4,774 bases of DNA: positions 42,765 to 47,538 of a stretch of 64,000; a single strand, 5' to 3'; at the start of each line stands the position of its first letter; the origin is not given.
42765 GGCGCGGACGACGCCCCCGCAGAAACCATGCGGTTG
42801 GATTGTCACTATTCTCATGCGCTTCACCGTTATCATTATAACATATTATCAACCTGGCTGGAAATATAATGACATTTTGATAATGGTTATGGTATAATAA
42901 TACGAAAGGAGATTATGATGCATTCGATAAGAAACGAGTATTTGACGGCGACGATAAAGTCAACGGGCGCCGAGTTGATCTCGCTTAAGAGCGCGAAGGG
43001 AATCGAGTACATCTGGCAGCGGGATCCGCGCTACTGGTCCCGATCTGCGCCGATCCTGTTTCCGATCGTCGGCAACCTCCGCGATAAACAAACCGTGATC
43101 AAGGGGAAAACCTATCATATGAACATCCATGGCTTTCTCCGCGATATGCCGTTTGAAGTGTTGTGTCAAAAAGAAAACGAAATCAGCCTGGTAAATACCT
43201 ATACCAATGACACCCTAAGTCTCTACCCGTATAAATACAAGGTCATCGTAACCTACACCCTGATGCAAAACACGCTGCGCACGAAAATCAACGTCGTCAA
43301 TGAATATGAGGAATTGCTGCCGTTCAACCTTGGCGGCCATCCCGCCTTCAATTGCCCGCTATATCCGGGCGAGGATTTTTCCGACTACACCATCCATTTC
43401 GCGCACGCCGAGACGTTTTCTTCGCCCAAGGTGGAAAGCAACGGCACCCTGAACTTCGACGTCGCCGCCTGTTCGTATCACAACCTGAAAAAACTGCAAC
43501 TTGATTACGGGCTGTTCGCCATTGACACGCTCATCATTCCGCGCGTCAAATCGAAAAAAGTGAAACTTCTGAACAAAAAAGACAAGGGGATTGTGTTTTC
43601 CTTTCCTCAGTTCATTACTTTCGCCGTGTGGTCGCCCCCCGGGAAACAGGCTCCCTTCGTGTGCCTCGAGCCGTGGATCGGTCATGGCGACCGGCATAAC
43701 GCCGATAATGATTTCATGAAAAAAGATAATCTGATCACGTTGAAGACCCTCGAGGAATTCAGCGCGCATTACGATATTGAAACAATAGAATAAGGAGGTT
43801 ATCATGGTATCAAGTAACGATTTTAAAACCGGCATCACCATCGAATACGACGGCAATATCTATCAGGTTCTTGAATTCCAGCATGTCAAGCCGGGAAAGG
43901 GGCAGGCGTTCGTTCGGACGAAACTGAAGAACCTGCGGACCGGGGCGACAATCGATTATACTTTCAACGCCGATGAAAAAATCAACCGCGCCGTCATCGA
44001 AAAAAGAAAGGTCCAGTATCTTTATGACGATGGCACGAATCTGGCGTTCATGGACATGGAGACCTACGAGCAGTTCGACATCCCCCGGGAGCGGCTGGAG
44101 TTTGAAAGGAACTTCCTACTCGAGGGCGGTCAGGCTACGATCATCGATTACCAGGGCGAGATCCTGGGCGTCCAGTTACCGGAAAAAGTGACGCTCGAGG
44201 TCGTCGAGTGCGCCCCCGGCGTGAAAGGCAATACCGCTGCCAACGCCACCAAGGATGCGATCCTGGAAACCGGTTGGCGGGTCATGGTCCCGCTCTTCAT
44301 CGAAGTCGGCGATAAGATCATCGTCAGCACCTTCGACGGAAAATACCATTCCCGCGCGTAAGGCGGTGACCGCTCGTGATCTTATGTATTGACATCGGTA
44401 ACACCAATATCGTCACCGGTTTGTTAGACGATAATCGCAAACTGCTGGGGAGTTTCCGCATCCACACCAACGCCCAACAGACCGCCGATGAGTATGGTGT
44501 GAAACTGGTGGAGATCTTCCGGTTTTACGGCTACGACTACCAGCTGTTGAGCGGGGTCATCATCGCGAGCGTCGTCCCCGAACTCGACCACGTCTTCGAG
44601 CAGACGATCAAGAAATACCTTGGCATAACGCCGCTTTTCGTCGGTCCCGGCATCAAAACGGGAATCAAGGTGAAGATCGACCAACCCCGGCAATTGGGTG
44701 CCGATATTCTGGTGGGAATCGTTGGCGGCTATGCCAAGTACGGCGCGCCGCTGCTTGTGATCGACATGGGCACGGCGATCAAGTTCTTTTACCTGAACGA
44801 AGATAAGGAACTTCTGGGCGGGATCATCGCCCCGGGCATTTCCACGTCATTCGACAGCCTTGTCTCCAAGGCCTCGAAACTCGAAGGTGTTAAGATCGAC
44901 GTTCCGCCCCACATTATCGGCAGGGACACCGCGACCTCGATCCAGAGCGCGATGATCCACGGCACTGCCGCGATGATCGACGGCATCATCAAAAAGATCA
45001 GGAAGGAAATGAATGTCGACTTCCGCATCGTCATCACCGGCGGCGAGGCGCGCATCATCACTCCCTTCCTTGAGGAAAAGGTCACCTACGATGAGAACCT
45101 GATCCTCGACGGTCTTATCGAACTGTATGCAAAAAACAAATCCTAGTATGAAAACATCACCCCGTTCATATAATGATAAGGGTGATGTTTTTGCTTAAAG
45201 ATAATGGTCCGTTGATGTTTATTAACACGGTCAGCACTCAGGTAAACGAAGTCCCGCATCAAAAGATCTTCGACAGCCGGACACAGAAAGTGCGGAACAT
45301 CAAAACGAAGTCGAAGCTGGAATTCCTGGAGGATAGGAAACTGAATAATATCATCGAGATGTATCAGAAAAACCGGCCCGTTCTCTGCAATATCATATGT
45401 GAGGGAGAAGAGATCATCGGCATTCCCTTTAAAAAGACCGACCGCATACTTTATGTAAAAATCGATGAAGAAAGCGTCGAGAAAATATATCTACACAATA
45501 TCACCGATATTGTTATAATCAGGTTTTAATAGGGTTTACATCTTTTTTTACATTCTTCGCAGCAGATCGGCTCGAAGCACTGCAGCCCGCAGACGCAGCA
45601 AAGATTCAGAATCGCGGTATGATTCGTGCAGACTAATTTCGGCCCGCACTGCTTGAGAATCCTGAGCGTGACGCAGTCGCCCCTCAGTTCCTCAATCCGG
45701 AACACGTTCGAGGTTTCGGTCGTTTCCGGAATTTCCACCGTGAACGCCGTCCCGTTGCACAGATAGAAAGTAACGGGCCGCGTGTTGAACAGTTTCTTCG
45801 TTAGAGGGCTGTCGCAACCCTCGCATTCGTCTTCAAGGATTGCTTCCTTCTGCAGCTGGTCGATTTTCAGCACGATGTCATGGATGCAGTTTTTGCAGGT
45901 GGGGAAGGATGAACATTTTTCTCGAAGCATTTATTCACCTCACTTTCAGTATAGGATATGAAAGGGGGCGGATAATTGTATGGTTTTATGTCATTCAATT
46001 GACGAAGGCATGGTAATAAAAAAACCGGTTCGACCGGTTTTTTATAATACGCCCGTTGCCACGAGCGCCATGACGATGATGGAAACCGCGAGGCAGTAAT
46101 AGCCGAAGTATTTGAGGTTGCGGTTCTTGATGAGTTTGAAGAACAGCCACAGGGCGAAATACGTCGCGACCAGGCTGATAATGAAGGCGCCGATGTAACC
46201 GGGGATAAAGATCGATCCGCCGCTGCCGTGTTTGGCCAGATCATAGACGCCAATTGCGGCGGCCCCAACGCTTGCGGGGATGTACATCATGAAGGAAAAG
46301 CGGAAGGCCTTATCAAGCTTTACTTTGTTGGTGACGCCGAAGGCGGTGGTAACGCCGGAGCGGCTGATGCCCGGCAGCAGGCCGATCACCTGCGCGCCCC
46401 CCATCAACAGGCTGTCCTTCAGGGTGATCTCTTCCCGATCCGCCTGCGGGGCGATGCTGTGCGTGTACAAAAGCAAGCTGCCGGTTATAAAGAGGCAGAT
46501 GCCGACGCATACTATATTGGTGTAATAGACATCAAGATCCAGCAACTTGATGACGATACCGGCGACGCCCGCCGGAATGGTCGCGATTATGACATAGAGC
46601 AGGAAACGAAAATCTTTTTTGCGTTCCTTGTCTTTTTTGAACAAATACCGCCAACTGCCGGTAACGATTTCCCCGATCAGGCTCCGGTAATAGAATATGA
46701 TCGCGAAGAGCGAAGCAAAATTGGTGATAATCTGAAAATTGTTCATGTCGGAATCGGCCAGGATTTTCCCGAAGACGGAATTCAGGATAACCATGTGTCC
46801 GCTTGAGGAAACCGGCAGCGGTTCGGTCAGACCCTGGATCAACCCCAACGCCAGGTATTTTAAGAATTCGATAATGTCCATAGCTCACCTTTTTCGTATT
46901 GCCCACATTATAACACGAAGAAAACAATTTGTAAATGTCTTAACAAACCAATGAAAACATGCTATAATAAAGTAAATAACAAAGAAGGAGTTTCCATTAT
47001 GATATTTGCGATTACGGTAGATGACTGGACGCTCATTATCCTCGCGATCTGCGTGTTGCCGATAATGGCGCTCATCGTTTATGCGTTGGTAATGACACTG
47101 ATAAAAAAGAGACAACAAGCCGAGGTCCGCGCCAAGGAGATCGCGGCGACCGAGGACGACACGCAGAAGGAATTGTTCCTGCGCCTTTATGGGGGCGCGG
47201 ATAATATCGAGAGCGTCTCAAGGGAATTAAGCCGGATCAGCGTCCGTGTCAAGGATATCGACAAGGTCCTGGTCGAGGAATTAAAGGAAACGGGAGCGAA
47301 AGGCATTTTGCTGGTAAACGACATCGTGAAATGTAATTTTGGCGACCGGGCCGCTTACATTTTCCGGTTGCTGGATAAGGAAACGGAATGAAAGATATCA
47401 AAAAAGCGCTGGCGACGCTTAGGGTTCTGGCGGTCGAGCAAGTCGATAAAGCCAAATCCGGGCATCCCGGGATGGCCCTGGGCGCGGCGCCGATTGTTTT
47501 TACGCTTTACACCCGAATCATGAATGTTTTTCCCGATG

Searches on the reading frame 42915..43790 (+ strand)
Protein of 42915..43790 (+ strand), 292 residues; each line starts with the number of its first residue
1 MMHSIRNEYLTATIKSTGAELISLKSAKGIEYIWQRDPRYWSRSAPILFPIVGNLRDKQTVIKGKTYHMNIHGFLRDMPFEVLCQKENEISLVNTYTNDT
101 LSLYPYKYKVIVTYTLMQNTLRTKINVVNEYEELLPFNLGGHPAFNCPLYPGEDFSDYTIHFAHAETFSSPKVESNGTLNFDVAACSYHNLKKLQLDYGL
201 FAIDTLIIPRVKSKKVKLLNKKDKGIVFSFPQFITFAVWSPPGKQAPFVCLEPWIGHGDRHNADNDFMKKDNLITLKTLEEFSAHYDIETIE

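Call 23: search_protein_families(library=pfam, proteins=[window:42915-43790:+], max_evalue=0.01)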
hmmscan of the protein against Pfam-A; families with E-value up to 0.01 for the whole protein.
window:42915-43790:+ (292 aa): 2 families
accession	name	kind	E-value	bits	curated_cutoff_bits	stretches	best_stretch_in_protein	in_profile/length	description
PF01263.26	Aldose_epim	-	1.7e-26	93.8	27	1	3-259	3-282/299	Aldose 1-epimerase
PF05031.18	NEAT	-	0.0022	18.8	32.8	1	77-130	9-64/119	Iron Transport-associated domain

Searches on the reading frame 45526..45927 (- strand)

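Call 20: search_protein_families(library=pfam, proteins=[window:45526-45927:-], max_evalue=0.01)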
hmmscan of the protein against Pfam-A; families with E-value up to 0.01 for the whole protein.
window:45526-45927:- (133 aa): 1 family
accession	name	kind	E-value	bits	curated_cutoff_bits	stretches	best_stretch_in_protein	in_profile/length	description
PF10612.14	Spore-coat_CotZ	-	3.3e-07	31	24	1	9-92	7-105/159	Spore coat protein Z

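Call 59: search_protein_families(library=ncbifam, proteins=[window:45526-45927:-], max_evalue=0.01)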
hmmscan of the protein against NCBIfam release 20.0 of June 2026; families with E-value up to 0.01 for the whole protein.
window:45526-45927:- (133 aa): 0 families

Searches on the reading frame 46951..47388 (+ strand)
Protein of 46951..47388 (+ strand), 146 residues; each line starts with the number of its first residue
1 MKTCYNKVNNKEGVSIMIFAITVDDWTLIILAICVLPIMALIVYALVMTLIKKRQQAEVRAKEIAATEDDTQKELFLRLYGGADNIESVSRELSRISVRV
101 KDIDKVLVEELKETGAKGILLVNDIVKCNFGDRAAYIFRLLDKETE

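Call 20: search_protein_families(library=pfam, proteins=[window:46951-47388:+], max_evalue=0.01)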
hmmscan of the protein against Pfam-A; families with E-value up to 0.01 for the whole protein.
window:46951-47388:+ (146 aa): 1 family
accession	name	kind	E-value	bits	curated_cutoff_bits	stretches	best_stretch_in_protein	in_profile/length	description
PF00367.25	PTS_EIIB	-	0.00021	21.1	27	1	77-106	4-33/34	phosphotransferase system, EIIB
